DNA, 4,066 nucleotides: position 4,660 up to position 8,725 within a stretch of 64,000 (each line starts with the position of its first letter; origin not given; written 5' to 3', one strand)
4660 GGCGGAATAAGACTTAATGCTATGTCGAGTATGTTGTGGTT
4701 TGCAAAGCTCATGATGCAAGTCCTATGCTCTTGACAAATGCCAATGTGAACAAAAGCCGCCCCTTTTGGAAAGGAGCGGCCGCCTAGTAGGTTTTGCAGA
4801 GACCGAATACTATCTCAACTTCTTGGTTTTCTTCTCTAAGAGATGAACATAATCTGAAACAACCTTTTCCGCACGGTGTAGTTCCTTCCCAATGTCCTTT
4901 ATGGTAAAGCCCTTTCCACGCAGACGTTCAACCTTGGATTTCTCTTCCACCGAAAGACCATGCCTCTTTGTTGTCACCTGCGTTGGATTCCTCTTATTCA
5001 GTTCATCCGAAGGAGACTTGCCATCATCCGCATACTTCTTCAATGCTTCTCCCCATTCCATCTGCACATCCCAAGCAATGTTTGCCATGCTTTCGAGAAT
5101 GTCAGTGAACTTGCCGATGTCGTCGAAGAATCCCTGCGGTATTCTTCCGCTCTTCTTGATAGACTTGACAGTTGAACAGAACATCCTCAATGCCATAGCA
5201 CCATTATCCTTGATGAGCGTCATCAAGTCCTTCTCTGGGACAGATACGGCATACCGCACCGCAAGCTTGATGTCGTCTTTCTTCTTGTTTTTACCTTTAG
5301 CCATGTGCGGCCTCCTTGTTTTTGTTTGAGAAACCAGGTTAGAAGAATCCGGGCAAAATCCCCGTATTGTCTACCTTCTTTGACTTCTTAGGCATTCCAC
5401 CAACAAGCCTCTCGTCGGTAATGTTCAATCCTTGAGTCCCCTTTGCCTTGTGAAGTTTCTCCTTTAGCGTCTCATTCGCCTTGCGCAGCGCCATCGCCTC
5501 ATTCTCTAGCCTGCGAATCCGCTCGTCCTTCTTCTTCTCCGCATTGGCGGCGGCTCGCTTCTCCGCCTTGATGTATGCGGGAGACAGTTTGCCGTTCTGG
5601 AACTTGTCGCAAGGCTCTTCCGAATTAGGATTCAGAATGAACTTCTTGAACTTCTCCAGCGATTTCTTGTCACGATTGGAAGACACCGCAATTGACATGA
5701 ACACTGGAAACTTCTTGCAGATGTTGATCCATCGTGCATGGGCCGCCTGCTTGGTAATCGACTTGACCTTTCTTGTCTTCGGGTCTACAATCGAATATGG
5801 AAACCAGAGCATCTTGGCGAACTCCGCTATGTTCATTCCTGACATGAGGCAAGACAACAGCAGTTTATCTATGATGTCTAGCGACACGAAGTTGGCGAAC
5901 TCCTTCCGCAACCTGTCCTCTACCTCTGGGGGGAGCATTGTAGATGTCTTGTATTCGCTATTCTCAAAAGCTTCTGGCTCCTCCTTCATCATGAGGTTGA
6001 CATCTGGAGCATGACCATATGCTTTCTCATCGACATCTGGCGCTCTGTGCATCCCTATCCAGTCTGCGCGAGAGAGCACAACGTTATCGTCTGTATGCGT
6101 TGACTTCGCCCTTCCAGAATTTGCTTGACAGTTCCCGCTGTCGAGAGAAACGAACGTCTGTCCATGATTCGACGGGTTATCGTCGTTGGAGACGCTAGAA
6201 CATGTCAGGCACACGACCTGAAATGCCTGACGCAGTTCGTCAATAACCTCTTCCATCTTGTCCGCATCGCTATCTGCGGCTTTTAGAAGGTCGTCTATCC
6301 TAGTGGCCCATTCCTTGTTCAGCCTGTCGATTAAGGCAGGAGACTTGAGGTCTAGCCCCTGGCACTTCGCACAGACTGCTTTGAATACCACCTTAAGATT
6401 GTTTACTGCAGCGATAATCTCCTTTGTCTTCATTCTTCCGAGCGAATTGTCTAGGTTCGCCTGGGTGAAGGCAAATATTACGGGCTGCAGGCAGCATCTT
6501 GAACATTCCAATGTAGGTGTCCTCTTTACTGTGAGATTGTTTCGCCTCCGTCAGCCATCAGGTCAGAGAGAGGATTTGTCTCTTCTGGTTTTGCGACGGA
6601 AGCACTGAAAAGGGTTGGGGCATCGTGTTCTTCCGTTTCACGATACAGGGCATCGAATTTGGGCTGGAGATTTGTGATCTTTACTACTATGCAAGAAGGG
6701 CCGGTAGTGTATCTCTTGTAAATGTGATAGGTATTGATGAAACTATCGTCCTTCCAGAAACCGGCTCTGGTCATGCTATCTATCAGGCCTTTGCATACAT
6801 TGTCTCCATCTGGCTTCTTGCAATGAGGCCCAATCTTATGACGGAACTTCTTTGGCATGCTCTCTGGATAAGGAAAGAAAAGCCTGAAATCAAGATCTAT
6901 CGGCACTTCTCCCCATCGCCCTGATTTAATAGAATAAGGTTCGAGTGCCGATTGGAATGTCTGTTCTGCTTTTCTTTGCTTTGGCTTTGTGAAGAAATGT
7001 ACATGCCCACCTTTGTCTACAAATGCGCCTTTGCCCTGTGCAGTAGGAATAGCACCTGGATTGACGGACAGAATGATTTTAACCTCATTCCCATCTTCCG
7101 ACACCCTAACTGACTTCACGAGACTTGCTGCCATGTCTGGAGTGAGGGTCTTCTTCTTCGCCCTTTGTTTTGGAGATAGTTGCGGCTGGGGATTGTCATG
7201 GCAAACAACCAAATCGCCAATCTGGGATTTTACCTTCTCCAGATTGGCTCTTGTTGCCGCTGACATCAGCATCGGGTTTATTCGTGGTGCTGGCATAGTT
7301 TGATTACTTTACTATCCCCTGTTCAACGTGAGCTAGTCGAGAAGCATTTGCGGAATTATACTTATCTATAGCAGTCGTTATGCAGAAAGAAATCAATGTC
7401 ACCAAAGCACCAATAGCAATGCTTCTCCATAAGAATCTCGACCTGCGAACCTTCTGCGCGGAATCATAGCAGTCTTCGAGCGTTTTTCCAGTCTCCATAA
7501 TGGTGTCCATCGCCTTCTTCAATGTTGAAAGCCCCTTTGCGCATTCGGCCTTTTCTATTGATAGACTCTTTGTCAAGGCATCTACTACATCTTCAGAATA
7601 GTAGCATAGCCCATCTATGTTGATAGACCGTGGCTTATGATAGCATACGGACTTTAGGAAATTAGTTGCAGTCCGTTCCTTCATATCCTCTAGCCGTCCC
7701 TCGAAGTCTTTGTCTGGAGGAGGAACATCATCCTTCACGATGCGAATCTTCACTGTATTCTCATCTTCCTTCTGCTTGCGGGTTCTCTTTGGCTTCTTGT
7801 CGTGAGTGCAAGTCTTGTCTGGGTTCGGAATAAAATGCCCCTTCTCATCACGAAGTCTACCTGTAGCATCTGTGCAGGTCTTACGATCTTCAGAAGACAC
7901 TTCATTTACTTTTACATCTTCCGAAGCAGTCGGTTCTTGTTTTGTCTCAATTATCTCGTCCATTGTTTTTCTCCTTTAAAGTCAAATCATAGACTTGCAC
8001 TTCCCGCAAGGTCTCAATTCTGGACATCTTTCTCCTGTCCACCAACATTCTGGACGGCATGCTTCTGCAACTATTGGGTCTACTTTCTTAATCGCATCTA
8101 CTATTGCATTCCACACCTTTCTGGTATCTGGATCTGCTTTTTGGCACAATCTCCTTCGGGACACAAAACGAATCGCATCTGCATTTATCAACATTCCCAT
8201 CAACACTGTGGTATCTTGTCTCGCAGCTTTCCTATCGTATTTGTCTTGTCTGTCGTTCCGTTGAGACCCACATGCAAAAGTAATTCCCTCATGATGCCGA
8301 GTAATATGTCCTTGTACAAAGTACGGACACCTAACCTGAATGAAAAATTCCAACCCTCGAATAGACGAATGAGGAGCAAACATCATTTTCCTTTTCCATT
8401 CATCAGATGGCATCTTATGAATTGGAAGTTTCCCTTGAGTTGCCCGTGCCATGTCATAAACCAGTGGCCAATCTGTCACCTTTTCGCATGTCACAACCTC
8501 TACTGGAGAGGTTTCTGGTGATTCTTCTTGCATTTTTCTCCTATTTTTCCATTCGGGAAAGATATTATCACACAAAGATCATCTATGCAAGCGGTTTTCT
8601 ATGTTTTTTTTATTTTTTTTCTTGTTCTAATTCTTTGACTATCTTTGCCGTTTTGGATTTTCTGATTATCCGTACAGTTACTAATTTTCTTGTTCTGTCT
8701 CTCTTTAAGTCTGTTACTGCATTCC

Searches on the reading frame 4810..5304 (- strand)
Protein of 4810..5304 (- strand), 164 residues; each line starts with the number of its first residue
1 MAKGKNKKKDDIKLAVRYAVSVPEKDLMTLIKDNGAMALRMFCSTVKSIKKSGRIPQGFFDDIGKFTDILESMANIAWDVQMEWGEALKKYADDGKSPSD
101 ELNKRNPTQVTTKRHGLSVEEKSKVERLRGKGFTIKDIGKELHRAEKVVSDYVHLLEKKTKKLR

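Call 44: search_protein_families(library=pfam, proteins=[window:4810-5304:-])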
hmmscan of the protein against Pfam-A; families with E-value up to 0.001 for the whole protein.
window:4810-5304:- (164 aa): 1 family
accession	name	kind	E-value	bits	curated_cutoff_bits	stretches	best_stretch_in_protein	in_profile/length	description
PF13936.12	HTH_38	-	0.00024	21.2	27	1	113-150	1-38/44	Helix-turn-helix domain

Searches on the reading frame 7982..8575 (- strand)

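Call 44: search_protein_families(library=pfam, proteins=[window:7982-8575:-])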
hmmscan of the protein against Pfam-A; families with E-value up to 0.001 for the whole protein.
window:7982-8575:- (197 aa): 1 family
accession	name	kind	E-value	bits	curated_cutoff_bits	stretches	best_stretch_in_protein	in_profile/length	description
PF02511.20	Thy1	-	0.00059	20.1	24.8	0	121-167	144-190/191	Thymidylate synthase complementing protein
